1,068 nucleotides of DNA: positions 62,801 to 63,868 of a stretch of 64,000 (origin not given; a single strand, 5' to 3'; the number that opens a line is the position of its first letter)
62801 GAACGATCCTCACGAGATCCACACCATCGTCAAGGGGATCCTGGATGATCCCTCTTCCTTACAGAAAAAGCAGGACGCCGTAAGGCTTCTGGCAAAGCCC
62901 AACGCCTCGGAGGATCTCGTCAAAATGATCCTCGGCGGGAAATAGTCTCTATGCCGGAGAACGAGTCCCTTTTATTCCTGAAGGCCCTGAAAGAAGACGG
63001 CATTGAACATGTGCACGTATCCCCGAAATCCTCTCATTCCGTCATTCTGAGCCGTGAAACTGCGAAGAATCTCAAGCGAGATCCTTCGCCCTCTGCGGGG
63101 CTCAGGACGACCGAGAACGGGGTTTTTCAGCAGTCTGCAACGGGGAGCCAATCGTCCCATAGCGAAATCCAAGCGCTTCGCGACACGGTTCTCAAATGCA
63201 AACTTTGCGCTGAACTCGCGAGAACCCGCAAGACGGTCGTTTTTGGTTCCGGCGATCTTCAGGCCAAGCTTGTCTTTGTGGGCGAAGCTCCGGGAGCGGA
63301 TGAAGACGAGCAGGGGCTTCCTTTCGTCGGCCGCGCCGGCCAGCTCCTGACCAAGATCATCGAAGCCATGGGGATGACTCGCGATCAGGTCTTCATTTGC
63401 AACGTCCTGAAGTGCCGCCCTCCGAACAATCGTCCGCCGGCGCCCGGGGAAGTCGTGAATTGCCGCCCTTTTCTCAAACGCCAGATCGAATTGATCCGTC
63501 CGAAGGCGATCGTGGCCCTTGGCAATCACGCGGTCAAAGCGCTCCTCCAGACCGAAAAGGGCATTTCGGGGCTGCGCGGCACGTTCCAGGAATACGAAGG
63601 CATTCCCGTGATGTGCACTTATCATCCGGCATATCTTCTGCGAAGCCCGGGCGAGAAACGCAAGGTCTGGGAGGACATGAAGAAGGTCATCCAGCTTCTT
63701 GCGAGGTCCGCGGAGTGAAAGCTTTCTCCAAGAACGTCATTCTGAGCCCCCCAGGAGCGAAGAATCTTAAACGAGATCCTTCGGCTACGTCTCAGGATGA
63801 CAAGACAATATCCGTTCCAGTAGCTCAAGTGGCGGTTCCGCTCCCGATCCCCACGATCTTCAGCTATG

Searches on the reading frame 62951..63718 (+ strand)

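Call 53: search_protein_families(library=pfam, proteins=[window:62951-63718:+], max_evalue=0.01)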
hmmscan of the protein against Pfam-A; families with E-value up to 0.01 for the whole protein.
window:62951-63718:+ (255 aa): 1 family
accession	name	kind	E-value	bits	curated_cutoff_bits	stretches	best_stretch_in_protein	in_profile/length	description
PF03167.25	UDG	-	2.1e-42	145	24.3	1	98-244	1-141/141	Uracil DNA glycosylase superfamily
